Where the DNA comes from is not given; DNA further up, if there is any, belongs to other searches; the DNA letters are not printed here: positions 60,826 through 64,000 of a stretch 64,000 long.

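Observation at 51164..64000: Lambda-type tailed-phage morphogenesis block attached to a chlamydia-like chromosome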

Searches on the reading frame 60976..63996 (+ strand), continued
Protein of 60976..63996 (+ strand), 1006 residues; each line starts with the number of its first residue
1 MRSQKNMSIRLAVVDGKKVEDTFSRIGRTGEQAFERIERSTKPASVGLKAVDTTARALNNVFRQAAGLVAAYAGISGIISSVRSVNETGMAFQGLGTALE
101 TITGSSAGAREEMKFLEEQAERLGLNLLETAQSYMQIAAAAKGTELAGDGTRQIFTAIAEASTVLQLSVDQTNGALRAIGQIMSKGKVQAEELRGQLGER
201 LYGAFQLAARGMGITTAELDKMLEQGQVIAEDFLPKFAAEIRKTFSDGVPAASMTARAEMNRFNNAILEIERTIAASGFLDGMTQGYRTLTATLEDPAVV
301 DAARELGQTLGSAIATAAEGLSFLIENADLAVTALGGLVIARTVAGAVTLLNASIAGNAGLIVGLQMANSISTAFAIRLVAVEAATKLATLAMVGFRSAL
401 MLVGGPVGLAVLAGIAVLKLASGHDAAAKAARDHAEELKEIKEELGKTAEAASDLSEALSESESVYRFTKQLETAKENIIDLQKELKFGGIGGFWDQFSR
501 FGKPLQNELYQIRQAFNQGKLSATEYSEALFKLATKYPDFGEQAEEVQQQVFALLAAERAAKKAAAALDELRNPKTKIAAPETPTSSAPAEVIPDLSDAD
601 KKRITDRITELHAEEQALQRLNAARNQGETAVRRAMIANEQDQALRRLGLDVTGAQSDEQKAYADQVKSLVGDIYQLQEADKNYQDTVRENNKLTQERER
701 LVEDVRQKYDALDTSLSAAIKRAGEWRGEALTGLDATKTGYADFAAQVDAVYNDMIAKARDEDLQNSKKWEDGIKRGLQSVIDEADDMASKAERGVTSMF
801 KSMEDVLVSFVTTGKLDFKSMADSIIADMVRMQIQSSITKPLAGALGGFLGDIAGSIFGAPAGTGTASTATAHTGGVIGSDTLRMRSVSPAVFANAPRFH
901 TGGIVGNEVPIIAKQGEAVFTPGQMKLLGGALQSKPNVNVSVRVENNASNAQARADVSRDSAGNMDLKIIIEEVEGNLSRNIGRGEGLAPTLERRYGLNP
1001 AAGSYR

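Call 55: search_protein_families(library=phrogs, proteins=[L159:227-2116:-, L159:2103-2573:-, L159:2551-3849:-, L159:4041-4310:-, L159:4289-4543:-, L159:4521-4988:-, L159:5107-5373:-, L159:5617-6246:+], max_evalue=0.001)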
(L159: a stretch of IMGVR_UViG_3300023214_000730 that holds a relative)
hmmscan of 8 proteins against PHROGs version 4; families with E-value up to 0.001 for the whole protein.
L159:227-2116:- (629 aa): 11 families
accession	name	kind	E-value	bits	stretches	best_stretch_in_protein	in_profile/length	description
phrog_15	-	head and packaging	1.4e-272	909.2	1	10-627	343-980/1330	terminase large subunit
phrog_21311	-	head and packaging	8.6e-77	258.9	1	102-307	1-218/218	terminase large subunit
phrog_3028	-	unknown function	1.8e-48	166.2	1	417-614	3-193/203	-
phrog_16406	-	unknown function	1.1e-41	144.3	1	224-574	13-382/601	-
phrog_675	-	head and packaging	1.3e-34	120.4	1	48-354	42-343/576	terminase large subunit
phrog_3925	-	head and packaging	1.1e-31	110.6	1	6-126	25-141/150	terminase large subunit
phrog_15657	-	unknown function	2.9e-31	109.8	1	293-502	27-228/230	-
phrog_4145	-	head and packaging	5.6e-15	56.2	1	11-198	18-202/209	terminase large subunit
phrog_12876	-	head and packaging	1.8e-05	25.5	0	140-253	32-138/235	terminase large subunit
phrog_23163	-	unknown function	2.1e-05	25.2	1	16-121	18-122/130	-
phrog_12089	-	unknown function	3.2e-05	24.7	1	468-609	45-181/208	-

L159:2103-2573:- (156 aa): 1 family
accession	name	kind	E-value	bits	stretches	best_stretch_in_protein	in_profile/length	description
phrog_57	-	head and packaging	8.3e-25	88.8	1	1-154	10-172/199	terminase small subunit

L159:2551-3849:- (432 aa): 28 families (the best 25 are shown)
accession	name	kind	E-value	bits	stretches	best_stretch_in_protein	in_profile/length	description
phrog_498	-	other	1.4e-151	507.2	1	5-426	24-444/633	DNA methyltransferase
phrog_8071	-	DNA, RNA and nucleotide metabolism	5.1e-54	185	1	11-238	2-232/389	ParB-like partition protein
phrog_620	-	DNA, RNA and nucleotide metabolism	2.5e-47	162.8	1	10-163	3-159/217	ParB-like partition protein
phrog_67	-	other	2.6e-46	160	1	175-413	121-354/743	DNA methyltransferase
phrog_15396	-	DNA, RNA and nucleotide metabolism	1.9e-34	120.7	1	14-147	2-136/258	ParB-like partition nuclease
phrog_3008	-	other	8.8e-31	108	1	324-424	130-233/244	DNA methyltransferase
phrog_940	-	DNA, RNA and nucleotide metabolism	7.7e-30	105.4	1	13-154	3-143/388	nuclease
phrog_23085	-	unknown function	9.9e-29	100.8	1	305-410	4-113/138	-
phrog_930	-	DNA, RNA and nucleotide metabolism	1.5e-24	88.1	1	12-140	3-131/223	ParB-like partition protein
phrog_18056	-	DNA, RNA and nucleotide metabolism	2.6e-19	70.4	1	19-103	6-90/387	ParB-like partition nuclease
phrog_9353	-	unknown function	8e-18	66.2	1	23-233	18-202/245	-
phrog_723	-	DNA, RNA and nucleotide metabolism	3.9e-17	63.8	1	8-201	5-166/223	ParB-like partition protein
phrog_18293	-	other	8.1e-15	55.8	1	327-408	32-113/119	methyltransferase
phrog_4715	-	DNA, RNA and nucleotide metabolism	1.7e-12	47.5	1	5-111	136-248/630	ParB-like partition protein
phrog_6218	-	DNA, RNA and nucleotide metabolism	5.5e-11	43.3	1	15-92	4-86/506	ParB-like partition protein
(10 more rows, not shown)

L159:4041-4310:- (89 aa): 0 families

L159:4289-4543:- (84 aa): 6 families
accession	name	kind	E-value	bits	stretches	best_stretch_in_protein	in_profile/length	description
phrog_474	-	other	5.4e-25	89.8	1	2-83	128-210/274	phosphofructokinase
phrog_1167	-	other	1.3e-19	72.1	1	4-83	4-84/169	phosphofructokinase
phrog_6328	-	unknown function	6.5e-19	70.1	1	2-78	158-236/249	-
phrog_18396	-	unknown function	8.9e-13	49.8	1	2-83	157-244/248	-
phrog_1597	-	unknown function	1.2e-12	49.7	1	13-79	109-175/189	-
phrog_6342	-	unknown function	1.4e-09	39.4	1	15-79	64-128/236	-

L159:4521-4988:- (155 aa): 3 families
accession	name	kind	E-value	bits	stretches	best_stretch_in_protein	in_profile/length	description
phrog_18320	-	unknown function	1.2e-31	110.3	1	41-153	1-128/137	-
phrog_159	-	DNA, RNA and nucleotide metabolism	5.2e-27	95.7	1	5-145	90-245/330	RuvC-like Holliday junction resolvase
phrog_1770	-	DNA, RNA and nucleotide metabolism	2.4e-07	31.9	1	2-153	3-154/158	Holliday junction resolvase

L159:5107-5373:- (88 aa): 0 families

L159:5617-6246:+ (209 aa): 1 family
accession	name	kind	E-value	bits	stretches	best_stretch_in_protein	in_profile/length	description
phrog_1740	-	transcription regulation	2.1e-15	57.2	1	10-184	56-216/567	RNA polymerase sigma factor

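Call 59: search_protein_families(library=phrogs, proteins=[L161:12107-13519:+, L161:13449-14645:+, L161:14642-15013:+, L161:15017-16018:+, L161:16325-16861:+, L161:16858-17382:+, L161:17366-17833:+, L161:18461-19297:+, L161:19301-20509:+], max_evalue=0.001)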
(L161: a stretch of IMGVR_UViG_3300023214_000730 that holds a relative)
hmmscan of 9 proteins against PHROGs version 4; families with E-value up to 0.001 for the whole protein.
L161:12107-13519:+ (470 aa): 4 families
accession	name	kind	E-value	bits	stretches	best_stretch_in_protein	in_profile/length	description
phrog_21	-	head and packaging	4.6e-116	390.1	1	11-465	33-509/1362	portal protein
phrog_537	-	head and packaging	5.6e-70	236.1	1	255-467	1-213/233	portal protein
phrog_27056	-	unknown function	0.00012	22.9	1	22-77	28-83/135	-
phrog_3993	-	unknown function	0.00096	20.1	0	23-70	29-76/195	-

L161:13449-14645:+ (398 aa): 9 families
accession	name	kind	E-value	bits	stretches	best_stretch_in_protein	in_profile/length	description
phrog_53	-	head and packaging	7.1e-88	297.2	1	59-301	60-305/583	head maturation protease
phrog_33023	-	unknown function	6.3e-37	128.5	1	70-351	64-351/507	-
phrog_4759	-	unknown function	9.8e-25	88.5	1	68-192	76-200/209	-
phrog_21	-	head and packaging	4e-14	52.4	1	62-282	549-786/1362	portal protein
phrog_24209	-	unknown function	6.2e-10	39.9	1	96-143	1-48/49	-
phrog_24195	-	unknown function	4.3e-06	27.5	1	237-282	7-52/61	-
phrog_11747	-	unknown function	9.1e-06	26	1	81-181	29-127/290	-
phrog_16406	-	unknown function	1.7e-05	24.7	1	220-290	386-456/601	-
phrog_8940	-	tail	9e-05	23.4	1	236-287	6-57/201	capsid assembly protein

L161:14642-15013:+ (123 aa): 2 families
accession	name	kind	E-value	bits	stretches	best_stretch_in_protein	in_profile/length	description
phrog_49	-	head and packaging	5.2e-24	85.8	1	1-122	3-139/147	head decoration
phrog_3583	-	head and packaging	2.2e-06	28.1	1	32-90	50-111/155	head decoration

L161:15017-16018:+ (333 aa): 1 family
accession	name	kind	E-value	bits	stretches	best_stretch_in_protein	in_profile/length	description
phrog_29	-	head and packaging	4.4e-79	267.7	1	1-331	20-356/439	major head protein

L161:16325-16861:+ (178 aa): 4 families
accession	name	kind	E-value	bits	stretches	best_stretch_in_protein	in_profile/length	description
phrog_27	-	connector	2.4e-28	100.4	1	6-176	11-192/199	tail completion or Neck1 protein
phrog_9077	-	unknown function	0.00051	21.3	0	24-80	17-73/81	-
phrog_8274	-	unknown function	0.00055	20.4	0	31-143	186-317/354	-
phrog_1924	-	tail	0.00067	20.6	1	21-81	17-78/237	minor tail protein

L161:16858-17382:+ (174 aa): 1 family
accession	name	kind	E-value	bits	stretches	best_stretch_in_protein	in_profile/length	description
phrog_1072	-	unknown function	1.8e-55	188.1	1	4-170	6-173/174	-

L161:17366-17833:+ (155 aa): 3 families
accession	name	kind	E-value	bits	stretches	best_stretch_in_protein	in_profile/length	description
phrog_9992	-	tail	1.6e-34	120.5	1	7-138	7-137/228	baseplate assembly protein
phrog_6142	-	tail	6.2e-21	76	1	8-97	9-104/165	baseplate assembly protein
phrog_11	-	tail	4.6e-08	31.5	1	8-128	10-132/1960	baseplate spike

L161:18461-19297:+ (278 aa): 5 families
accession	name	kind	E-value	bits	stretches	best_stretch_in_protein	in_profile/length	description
phrog_4226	-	tail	3e-54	184.8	1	68-272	2-222/228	baseplate protein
phrog_6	-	tail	2.8e-48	165.9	2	95-274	235-406/548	baseplate wedge subunit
phrog_14699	-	unknown function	1.7e-06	28.9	1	220-260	1-41/59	-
phrog_21670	-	unknown function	1.5e-05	25.6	1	50-97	42-89/152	-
phrog_1608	-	tail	5.4e-05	23.7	1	91-270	3-187/192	tail protein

L161:19301-20509:+ (402 aa): 4 families
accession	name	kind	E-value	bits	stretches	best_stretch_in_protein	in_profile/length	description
phrog_17612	-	tail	4.6e-126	422.1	1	4-399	3-401/406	tail protein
phrog_19272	-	unknown function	8.4e-31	108.5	1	2-186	5-197/288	-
phrog_8207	-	unknown function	4e-20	73.3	1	9-187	10-192/368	-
phrog_48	-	tail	4.5e-05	23.7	1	64-138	82-159/478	tail protein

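Call 78: search_protein_families(library=pfam, proteins=[L151:3945-4646:+, L151:10451-11752:+, L151:8975-9661:-, L168:242-529:+, L168:15009-15509:+, L168:14744-15019:+, L168:16336-17004:+, L168:17001-17792:+], max_evalue=0.001)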
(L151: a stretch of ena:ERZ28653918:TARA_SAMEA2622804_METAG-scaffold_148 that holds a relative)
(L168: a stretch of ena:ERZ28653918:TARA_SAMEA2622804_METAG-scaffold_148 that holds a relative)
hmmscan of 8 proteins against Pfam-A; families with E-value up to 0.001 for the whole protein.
L151:3945-4646:+ (233 aa): 0 families

L151:10451-11752:+ (433 aa): 3 families
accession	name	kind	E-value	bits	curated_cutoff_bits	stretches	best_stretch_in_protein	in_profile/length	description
PF00239.26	Resolvase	-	2.9e-37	128.4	23.3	1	5-157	2-145/145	Resolvase, N terminal domain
PF07508.19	Recombinase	-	7.8e-18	65.1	21.1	1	180-273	4-101/102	Recombinase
PF13408.12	Zn_ribbon_recom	-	4.9e-10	40.1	25.3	1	287-348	1-58/58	Recombinase zinc beta ribbon domain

L151:8975-9661:- (228 aa): 2 families
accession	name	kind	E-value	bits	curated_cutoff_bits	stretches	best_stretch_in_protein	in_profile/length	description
PF00717.28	Peptidase_S24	-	4.5e-31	107.4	23.3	1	98-212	2-116/116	Peptidase S24-like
PF01726.22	LexA_DNA_bind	-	3.8e-14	52.6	23.7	1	16-77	3-65/65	LexA DNA binding domain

L168:242-529:+ (95 aa): 1 family
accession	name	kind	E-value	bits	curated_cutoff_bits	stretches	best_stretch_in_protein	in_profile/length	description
PF05488.18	PAAR_motif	-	1.1e-13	51.6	27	1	25-86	14-69/70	PAAR motif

L168:15009-15509:+ (166 aa): 2 families
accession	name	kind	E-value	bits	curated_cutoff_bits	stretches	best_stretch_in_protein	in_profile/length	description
PF05838.17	Glyco_hydro_108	-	1e-22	80.9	21.2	1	14-90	2-85/85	Glycosyl hydrolase 108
PF09374.15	PG_binding_3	-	5.8e-16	58.9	24.6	1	94-164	2-75/76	Predicted Peptidoglycan domain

L168:14744-15019:+ (91 aa): 0 families

L168:16336-17004:+ (222 aa): 2 families
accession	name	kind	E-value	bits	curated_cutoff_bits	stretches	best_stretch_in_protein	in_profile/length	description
PF09209.16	CecR_C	-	7.3e-29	100.8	24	1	89-211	2-124/125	HTH-type transcriptional dual regulator CecR, C-terminal domain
PF00440.29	TetR_N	-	1e-14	54.4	24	1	9-55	1-47/47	Bacterial regulatory proteins, tetR family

L168:17001-17792:+ (263 aa): 4 families
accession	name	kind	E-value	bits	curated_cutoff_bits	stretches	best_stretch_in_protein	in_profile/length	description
PF13437.12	HlyD_3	-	6.7e-13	49.7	22.2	1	155-233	13-96/106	HlyD family secretion protein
PF16576.10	HlyD_D23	-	2.4e-08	34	30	1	30-220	16-188/214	Barrel-sandwich domain of CusB or HlyD membrane-fusion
PF13533.13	Biotin_lipoyl_2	-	0.00013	22.2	29.8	1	36-65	3-32/32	Biotin-lipoyl like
PF24627.1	PUMA_CC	-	0.00045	20.6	30.1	0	109-142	8-41/74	PUMA coiled-coil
